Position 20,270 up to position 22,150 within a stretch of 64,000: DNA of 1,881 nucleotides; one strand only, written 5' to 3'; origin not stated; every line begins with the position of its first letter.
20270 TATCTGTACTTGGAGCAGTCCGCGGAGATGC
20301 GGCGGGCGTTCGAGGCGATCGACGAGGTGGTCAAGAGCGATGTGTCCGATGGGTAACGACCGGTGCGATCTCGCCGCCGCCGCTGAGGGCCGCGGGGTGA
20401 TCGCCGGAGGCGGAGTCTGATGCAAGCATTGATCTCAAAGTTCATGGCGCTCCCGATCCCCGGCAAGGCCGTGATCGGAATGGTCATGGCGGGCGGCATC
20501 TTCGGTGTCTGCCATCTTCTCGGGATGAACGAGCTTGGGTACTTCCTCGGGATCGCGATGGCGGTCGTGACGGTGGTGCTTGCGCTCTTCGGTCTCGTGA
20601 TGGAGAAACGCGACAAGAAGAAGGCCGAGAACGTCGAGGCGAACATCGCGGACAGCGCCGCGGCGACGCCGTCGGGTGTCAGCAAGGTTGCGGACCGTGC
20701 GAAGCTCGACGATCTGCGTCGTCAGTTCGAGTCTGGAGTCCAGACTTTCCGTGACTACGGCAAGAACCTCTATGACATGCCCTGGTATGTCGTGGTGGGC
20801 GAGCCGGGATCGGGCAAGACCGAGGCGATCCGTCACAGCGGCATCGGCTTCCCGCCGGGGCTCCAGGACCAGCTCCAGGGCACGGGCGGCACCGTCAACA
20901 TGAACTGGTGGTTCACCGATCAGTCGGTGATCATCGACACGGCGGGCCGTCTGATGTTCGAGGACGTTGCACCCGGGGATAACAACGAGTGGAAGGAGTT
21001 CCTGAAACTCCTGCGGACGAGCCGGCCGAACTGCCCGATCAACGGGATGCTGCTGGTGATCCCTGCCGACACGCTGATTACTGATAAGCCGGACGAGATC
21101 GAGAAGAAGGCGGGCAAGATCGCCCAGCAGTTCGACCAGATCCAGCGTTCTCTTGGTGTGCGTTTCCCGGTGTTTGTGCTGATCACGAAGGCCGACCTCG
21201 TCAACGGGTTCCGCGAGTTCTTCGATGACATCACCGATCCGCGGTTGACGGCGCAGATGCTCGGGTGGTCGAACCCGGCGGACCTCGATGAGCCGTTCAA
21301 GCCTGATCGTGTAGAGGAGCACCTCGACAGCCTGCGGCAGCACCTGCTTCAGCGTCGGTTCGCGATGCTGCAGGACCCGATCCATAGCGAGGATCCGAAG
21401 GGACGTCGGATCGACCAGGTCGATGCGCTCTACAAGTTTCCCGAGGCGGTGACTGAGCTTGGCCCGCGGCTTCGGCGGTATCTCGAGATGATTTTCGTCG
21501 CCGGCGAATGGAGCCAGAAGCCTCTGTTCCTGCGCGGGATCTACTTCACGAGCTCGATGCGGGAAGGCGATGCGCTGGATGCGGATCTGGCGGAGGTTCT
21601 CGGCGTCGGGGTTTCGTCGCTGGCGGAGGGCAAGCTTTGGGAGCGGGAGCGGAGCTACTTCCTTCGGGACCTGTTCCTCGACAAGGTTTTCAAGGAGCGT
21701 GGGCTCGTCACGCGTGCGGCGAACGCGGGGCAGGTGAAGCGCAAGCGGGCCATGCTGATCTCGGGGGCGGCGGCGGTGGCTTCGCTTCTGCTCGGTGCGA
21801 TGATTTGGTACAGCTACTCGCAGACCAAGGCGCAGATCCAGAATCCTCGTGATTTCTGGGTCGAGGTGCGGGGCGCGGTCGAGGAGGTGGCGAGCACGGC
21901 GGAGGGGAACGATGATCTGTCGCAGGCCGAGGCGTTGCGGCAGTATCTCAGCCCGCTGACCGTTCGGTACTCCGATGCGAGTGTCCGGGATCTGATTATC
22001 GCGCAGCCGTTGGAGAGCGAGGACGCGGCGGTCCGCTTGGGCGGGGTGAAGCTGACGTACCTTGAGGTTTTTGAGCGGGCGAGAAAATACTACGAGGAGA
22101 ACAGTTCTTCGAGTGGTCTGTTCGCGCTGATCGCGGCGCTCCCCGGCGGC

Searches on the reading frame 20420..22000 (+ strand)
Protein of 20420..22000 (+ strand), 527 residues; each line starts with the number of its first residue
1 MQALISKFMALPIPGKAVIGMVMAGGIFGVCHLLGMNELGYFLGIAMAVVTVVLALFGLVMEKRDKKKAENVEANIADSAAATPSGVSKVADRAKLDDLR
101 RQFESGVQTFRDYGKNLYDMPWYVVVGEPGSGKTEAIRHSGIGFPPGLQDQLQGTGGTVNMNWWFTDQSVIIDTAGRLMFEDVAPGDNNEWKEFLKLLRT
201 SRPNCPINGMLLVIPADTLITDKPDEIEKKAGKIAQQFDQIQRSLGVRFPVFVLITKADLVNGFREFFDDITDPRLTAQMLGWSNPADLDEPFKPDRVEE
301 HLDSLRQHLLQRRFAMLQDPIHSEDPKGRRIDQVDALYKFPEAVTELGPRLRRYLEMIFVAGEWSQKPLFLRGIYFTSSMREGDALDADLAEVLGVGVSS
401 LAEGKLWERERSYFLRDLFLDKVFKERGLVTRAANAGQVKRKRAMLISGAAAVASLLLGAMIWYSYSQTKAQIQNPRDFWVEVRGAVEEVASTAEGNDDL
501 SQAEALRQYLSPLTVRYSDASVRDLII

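Call 18: search_dna_similar(query=window:20420-22000:+, collection=plasmids, mode=protein, max_rows=15)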
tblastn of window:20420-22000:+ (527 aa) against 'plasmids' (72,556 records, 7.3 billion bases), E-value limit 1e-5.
Records with a match: 441; places in all: 473; records where one place covers at least 80% of the query: 12.
Best place of each record, by identity: <60% 441.
By first word of the organism name: Ralstonia 127; Rhizobium 94; Campylobacter 38; Leisingera 18; Vibrio 14; Azospirillum 13; Paraburkholderia 11; Rahnella 11; Sinorhizobium 10; Burkholderia 9; and 43 more.
By predicted mobility (MOB-suite, as given by PLSDB): non-mobilizable 220; mobilizable 120; conjugative 101.
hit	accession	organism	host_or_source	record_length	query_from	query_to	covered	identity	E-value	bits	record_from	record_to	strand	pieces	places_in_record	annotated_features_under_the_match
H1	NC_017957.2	Tistrella mobilis KA081020-065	-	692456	40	519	91%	31.5%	2e-38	157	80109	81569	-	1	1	tssM: type VI secretion system membrane subunit TssM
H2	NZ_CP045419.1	Pseudoalteromonas sp. THAF3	pure culture,Surface of a polyethylene ...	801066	49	519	89%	31.4%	7e-46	180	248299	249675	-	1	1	tssM: type VI secretion system membrane subunit TssM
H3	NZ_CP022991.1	Paraburkholderia aromaticivorans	-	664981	49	500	86%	31.2%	3e-40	163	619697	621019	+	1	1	tssM: type VI secretion system membrane subunit TssM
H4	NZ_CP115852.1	Pseudoroseomonas cervicalis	-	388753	1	424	80%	33.1%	2e-40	164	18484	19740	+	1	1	tssM: type VI secretion system membrane subunit TssM | tssL: type VI secretion system protein TssL, long form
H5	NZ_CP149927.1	Thioclava sp. GXIMD4216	-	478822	48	526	91%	29.2%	6e-44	174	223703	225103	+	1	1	tssM: type VI secretion system membrane subunit TssM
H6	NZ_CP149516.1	Thioclava sp. GXIMD4215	pure culture,mangrove soil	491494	48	526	91%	29.2%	7e-44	174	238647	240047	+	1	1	tssM: type VI secretion system membrane subunit TssM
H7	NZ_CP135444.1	Thioclava sp. FTW29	-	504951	48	526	91%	29.2%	7e-44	174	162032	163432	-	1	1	tssM: type VI secretion system membrane subunit TssM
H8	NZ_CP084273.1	Caballeronia grimmiae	Leptoglossus zonatus,Cell culture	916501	94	500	77%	34.3%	7e-48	186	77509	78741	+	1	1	tssM: type VI secretion system membrane subunit TssM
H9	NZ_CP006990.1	Rhizobium etli bv. mimosae str. IE4771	Phaseolus vulgaris,whole organism,nodule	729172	15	432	79%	33.2%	4e-40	162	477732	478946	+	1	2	tssM: type VI secretion system membrane subunit TssM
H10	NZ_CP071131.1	Caballeronia sp. M1242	Homo sapiens,ETA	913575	45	430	73%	35.2%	2e-48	187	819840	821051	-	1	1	tssM: type VI secretion system membrane subunit TssM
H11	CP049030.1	Rhodobacteraceae bacterium SC52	Apostichopus japonicus,pure ...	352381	15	431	79%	32.5%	5e-45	177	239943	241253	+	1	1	tssM: type VI secretion system membrane subunit TssM | tssL: type VI secretion system protein TssL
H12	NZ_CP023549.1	Rhodobacter sp. CZR27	cell culture,paddy soil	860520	44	429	73%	34.7%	2e-43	172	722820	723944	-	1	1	tssM: type VI secretion system membrane subunit TssM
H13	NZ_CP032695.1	Rhizobium jaguaris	Calliandra grandiflora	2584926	69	478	78%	32.6%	3e-44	175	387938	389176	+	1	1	none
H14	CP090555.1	Neorhizobium galegae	Galega,Cell culture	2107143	33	432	76%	33.4%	5e-38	157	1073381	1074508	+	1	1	tssM: type VI secretion system membrane subunit TssM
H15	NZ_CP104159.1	Rhizobium sp. CB3060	Leucaena leucocephala,cell culture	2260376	7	432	81%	31.3%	2e-40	164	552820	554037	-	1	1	record has no annotation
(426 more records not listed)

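Call 19: get_annotated_region(hit=H3, flank=9000)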
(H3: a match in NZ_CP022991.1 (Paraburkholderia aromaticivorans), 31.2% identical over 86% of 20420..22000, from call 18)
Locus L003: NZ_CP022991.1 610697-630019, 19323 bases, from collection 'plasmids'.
description: Paraburkholderia aromaticivorans strain BN5 plasmid pBN1, complete sequence
organism: Paraburkholderia aromaticivorans (NCBI taxid 2026199)
taxonomy: Bacteria; Pseudomonadota; Betaproteobacteria; Burkholderiales; Burkholderiaceae; Paraburkholderia; Paraburkholderia aromaticivorans
host: -; source: -; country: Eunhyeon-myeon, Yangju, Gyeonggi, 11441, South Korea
typing (MOB-suite, as given by PLSDB): non-mobilizable
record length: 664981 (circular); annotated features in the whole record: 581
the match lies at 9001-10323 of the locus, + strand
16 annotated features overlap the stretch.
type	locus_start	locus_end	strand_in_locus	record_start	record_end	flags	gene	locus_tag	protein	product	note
CDS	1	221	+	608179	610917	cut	tssH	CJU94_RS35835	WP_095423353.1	type VI secretion system ATPase TssH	GO:0033103 - protein secretion by the type VI secretion system [Evidence IEA]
CDS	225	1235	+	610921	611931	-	-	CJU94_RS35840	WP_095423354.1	TcdA/TcdB catalytic glycosyltransferase domain-containing protein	-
CDS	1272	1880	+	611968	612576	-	-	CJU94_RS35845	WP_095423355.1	YopT-type cysteine protease domain-containing protein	-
CDS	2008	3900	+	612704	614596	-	tssI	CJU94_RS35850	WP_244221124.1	type VI secretion system tip protein TssI/VgrG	GO:0033103 - protein secretion by the type VI secretion system [Evidence IEA]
CDS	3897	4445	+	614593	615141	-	-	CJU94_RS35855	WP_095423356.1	hypothetical protein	-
CDS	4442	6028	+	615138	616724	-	tagH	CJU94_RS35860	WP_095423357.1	type VI secretion system-associated FHA domain protein TagH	GO:0033103 - protein secretion by the type VI secretion system [Evidence IEA]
CDS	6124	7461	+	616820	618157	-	tssK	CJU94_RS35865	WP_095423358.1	type VI secretion system baseplate subunit TssK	GO:0033103 - protein secretion by the type VI secretion system [Evidence IEA]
CDS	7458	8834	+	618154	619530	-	icmH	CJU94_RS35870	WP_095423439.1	type IVB secretion system protein IcmH/DotU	-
CDS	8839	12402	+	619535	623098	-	tssM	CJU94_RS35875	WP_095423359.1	type VI secretion system membrane subunit TssM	GO:0033103 - protein secretion by the type VI secretion system [Evidence IEA]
CDS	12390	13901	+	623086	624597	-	tagF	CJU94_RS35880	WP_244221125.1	type VI secretion system-associated protein TagF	-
CDS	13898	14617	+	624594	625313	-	-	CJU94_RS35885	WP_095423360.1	PP2C family serine/threonine-protein phosphatase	-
CDS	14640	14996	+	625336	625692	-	-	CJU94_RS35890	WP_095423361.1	hypothetical protein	-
CDS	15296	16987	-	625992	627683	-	-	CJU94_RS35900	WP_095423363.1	site-specific integrase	-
CDS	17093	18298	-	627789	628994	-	-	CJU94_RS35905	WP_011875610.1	hypothetical protein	-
CDS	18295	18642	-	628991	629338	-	tnpC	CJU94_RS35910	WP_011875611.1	Tn3 family transposase post-transcriptional regulator TnpC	-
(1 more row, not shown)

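Call 20: get_annotated_region(hit=H9, flank=9000)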
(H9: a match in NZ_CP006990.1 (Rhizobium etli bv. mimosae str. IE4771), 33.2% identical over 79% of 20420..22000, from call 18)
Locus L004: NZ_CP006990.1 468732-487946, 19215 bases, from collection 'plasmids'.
description: Rhizobium etli bv. mimosae str. IE4771 plasmid pRetIE4771d, complete sequence
organism: Rhizobium etli bv. mimosae str. IE4771 (NCBI taxid 1432050)
taxonomy: Bacteria; Pseudomonadota; Alphaproteobacteria; Hyphomicrobiales; Rhizobiaceae; Rhizobium; Rhizobium etli; Rhizobium etli bv. mimosae str. IE4771
host: -; source: Phaseolus vulgaris,whole organism,nodule; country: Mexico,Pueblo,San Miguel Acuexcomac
typing (MOB-suite, as given by PLSDB): non-mobilizable
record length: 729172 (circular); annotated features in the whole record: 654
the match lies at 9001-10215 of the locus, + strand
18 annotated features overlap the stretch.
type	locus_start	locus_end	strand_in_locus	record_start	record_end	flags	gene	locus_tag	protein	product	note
CDS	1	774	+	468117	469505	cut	tssC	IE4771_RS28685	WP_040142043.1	type VI secretion system contractile sheath large subunit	GO:0033103 - protein secretion by the type VI secretion system [Evidence IEA]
CDS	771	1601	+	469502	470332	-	-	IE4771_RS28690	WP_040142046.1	type VI secretion system accessory protein TagJ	-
CDS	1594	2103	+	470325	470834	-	tssE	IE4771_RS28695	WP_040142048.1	type VI secretion system baseplate subunit TssE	GO:0033103 - protein secretion by the type VI secretion system [Evidence IEA]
CDS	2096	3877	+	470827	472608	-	tssF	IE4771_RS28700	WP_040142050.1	type VI secretion system baseplate subunit TssF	GO:0033103 - protein secretion by the type VI secretion system [Evidence IEA]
CDS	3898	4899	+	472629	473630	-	tssG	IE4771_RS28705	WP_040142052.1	type VI secretion system baseplate subunit TssG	GO:0033103 - protein secretion by the type VI secretion system [Evidence IEA]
CDS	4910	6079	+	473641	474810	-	-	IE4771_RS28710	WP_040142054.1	FHA domain-containing protein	-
CDS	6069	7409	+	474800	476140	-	tssK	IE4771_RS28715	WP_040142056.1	type VI secretion system baseplate subunit TssK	GO:0033103 - protein secretion by the type VI secretion system [Evidence IEA]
CDS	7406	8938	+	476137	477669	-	tssL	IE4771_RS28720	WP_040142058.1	type VI secretion system protein TssL, long form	GO:0033103 - protein secretion by the type VI secretion system [Evidence IEA]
CDS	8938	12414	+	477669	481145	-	tssM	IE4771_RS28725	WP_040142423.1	type VI secretion system membrane subunit TssM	GO:0033103 - protein secretion by the type VI secretion system [Evidence IEA]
CDS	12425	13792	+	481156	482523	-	tagF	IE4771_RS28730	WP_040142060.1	type VI secretion system-associated protein TagF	-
CDS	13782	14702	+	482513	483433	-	-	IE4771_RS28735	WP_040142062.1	serine/threonine-protein kinase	GO:0006468 - protein phosphorylation [Evidence IEA]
CDS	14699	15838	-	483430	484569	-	-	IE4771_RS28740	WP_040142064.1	polysaccharide biosynthesis/export family protein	-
CDS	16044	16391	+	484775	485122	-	-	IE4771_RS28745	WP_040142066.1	DUF488 domain-containing protein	-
CDS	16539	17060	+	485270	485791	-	-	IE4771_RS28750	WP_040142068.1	DUF4142 domain-containing protein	-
CDS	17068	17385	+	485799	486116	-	-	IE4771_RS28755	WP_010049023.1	cupredoxin family copper-binding protein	-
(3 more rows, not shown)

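Call 21: get_annotated_region(hit=H2, flank=6000)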
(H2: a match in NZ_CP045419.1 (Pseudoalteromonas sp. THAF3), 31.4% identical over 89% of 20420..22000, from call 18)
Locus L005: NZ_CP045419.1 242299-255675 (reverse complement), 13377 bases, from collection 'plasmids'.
description: Pseudoalteromonas sp. THAF3 plasmid pTHAF3_a, complete sequence
organism: Pseudoalteromonas sp. THAF3 (NCBI taxid 2587843)
taxonomy: Bacteria; Pseudomonadota; Gammaproteobacteria; Alteromonadales; Pseudoalteromonadaceae; Pseudoalteromonas; Pseudoalteromonas sp. THAF3
host: -; source: pure culture,Surface of a polyethylene microplastic particle present in tank 6 of a marine aquarium ...; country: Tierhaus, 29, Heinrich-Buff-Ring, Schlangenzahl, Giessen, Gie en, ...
typing (MOB-suite, as given by PLSDB): non-mobilizable
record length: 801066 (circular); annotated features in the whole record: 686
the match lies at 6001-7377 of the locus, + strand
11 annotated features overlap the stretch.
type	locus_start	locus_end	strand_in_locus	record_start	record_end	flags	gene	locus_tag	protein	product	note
CDS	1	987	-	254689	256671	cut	-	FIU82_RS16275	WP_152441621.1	serine/threonine-protein kinase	GO:0006468 - protein phosphorylation [Evidence IEA]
CDS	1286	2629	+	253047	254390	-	tagH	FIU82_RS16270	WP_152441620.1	type VI secretion system-associated FHA domain protein TagH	GO:0033103 - protein secretion by the type VI secretion system [Evidence IEA]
CDS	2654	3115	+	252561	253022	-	tssJ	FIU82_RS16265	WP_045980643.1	type VI secretion system lipoprotein TssJ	GO:0033103 - protein secretion by the type VI secretion system [Evidence IEA]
CDS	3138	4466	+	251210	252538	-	tssK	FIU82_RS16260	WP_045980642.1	type VI secretion system baseplate subunit TssK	GO:0033103 - protein secretion by the type VI secretion system [Evidence IEA]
CDS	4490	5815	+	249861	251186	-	tssL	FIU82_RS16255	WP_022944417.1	type VI secretion system protein TssL, long form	GO:0033103 - protein secretion by the type VI secretion system [Evidence IEA]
CDS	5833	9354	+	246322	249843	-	tssM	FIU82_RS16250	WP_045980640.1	type VI secretion system membrane subunit TssM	GO:0033103 - protein secretion by the type VI secretion system [Evidence IEA]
CDS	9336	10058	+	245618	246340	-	tagF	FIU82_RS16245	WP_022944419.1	type VI secretion system-associated protein TagF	-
CDS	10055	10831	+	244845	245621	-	-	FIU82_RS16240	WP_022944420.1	Stp1/IreP family PP2C-type Ser/Thr phosphatase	GO:0006470 - protein dephosphorylation [Evidence IEA]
CDS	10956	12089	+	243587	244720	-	tssA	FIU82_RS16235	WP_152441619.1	type VI secretion system protein TssA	-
CDS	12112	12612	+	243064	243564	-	tssB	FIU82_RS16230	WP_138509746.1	type VI secretion system contractile sheath small subunit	GO:0033103 - protein secretion by the type VI secretion system [Evidence IEA]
CDS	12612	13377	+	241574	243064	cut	tssC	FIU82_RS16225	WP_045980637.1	type VI secretion system contractile sheath large subunit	GO:0033103 - protein secretion by the type VI secretion system [Evidence IEA]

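Call 22: get_annotated_region(hit=H5, flank=6000)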
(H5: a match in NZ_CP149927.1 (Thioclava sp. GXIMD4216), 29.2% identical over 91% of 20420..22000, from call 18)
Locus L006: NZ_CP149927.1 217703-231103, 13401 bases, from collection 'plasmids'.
description: Thioclava sp. GXIMD4216 plasmid p2, complete sequence
organism: Thioclava sp. GXIMD4216 (NCBI taxid 3131929)
taxonomy: Bacteria; Pseudomonadota; Alphaproteobacteria; Rhodobacterales; Paracoccaceae; Thioclava; Thioclava sp. GXIMD4216
host: -; source: -; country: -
typing (MOB-suite, as given by PLSDB): non-mobilizable
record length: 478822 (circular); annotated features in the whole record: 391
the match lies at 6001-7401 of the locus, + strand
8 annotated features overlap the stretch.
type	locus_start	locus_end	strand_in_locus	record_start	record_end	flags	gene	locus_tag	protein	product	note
CDS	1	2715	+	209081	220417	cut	-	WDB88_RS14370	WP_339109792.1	autotransporter-associated beta strand repeat-containing protein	-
CDS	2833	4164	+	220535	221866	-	tssK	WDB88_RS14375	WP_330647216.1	type VI secretion system baseplate subunit TssK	GO:0033103 - protein secretion by the type VI secretion system [Evidence IEA]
CDS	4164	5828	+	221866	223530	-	icmH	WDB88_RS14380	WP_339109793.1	type IVB secretion system protein IcmH/DotU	-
CDS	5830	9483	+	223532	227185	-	tssM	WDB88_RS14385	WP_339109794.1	type VI secretion system membrane subunit TssM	GO:0033103 - protein secretion by the type VI secretion system [Evidence IEA]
CDS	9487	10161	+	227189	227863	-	tagF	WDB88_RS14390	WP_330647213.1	type VI secretion system-associated protein TagF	-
CDS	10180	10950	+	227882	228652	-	-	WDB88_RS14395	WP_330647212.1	protein phosphatase 2C domain-containing protein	-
CDS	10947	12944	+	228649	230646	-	-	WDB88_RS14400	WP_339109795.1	serine/threonine-protein kinase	GO:0006468 - protein phosphorylation [Evidence IEA]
CDS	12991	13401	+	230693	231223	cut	-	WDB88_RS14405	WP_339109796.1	hypothetical protein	-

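Call 23: get_annotated_region(hit=H1, flank=6000)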
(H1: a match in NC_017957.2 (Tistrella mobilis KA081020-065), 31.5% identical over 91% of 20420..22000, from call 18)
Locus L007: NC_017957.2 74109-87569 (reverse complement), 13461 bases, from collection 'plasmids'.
description: Tistrella mobilis KA081020-065 plasmid pTM1, complete sequence
organism: Tistrella mobilis KA081020-065 (NCBI taxid 1110502)
taxonomy: Bacteria; Pseudomonadota; Alphaproteobacteria; Geminicoccales; Geminicoccaceae; Tistrella; Tistrella mobilis; Tistrella mobilis KA081020-065
host: -; source: -; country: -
typing (MOB-suite, as given by PLSDB): non-mobilizable; replicon rep_cluster_140
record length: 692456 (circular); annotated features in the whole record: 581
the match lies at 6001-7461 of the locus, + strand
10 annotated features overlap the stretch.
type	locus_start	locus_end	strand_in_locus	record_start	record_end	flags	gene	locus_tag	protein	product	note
CDS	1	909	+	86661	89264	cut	tssH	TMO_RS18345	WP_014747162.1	type VI secretion system ATPase TssH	GO:0033103 - protein secretion by the type VI secretion system [Evidence IEA]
CDS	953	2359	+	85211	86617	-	tagH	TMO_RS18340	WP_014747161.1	type VI secretion system-associated FHA domain protein TagH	GO:0033103 - protein secretion by the type VI secretion system [Evidence IEA]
CDS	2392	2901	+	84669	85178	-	tssJ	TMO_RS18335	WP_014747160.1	type VI secretion system lipoprotein TssJ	GO:0033103 - protein secretion by the type VI secretion system [Evidence IEA]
CDS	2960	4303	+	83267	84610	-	tssK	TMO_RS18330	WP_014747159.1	type VI secretion system baseplate subunit TssK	GO:0033103 - protein secretion by the type VI secretion system [Evidence IEA]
CDS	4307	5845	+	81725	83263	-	icmH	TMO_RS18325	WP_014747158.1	type IVB secretion system protein IcmH/DotU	-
CDS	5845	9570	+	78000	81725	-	tssM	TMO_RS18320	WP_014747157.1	type VI secretion system membrane subunit TssM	GO:0033103 - protein secretion by the type VI secretion system [Evidence IEA]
CDS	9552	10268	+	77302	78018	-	tagF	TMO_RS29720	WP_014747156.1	type VI secretion system-associated protein TagF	-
CDS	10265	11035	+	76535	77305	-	-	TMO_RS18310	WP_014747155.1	PP2C family serine/threonine-protein phosphatase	-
CDS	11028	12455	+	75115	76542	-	-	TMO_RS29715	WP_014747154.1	serine/threonine-protein kinase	GO:0006468 - protein phosphorylation [Evidence IEA]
CDS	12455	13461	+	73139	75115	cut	-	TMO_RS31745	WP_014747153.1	vWA domain-containing protein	-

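Call 24: get_annotated_region(hit=H12, flank=6000)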
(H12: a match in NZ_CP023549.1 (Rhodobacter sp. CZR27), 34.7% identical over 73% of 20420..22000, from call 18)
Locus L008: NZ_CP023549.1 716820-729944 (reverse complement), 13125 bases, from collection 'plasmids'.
description: Rhodobacter sp. CZR27 plasmid unnamed1, complete sequence
organism: Rhodobacter sp. CZR27 (NCBI taxid 2033869)
taxonomy: Bacteria; Pseudomonadota; Alphaproteobacteria; Rhodobacterales; Paracoccaceae; Rhodobacter; Rhodobacter sp. CZR27
host: -; source: cell culture,paddy soil; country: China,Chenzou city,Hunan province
typing (MOB-suite, as given by PLSDB): non-mobilizable
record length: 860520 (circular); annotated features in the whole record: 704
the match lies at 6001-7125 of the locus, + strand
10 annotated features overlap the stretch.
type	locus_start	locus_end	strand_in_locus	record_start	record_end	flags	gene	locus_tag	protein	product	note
CDS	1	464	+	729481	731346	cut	tssF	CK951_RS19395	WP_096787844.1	type VI secretion system baseplate subunit TssF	GO:0033103 - protein secretion by the type VI secretion system [Evidence IEA]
CDS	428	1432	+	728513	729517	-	tssG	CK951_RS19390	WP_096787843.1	type VI secretion system baseplate subunit TssG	GO:0033103 - protein secretion by the type VI secretion system [Evidence IEA]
CDS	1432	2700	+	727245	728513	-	tagH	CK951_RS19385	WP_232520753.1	type VI secretion system-associated FHA domain protein TagH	GO:0033103 - protein secretion by the type VI secretion system [Evidence IEA]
CDS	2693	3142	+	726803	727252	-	tssJ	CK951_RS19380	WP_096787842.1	type VI secretion system lipoprotein TssJ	GO:0033103 - protein secretion by the type VI secretion system [Evidence IEA]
CDS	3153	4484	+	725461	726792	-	tssK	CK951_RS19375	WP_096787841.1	type VI secretion system baseplate subunit TssK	GO:0033103 - protein secretion by the type VI secretion system [Evidence IEA]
CDS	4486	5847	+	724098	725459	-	icmH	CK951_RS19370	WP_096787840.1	type IVB secretion system protein IcmH/DotU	-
CDS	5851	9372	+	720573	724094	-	tssM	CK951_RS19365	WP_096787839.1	type VI secretion system membrane subunit TssM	GO:0033103 - protein secretion by the type VI secretion system [Evidence IEA]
CDS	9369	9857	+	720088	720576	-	tagF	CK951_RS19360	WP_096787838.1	type VI secretion system-associated protein TagF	-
CDS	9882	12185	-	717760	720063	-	tssI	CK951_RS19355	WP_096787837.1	type VI secretion system tip protein TssI/VgrG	GO:0033103 - protein secretion by the type VI secretion system [Evidence IEA]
CDS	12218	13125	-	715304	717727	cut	-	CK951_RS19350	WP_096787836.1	ImcF-related family protein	-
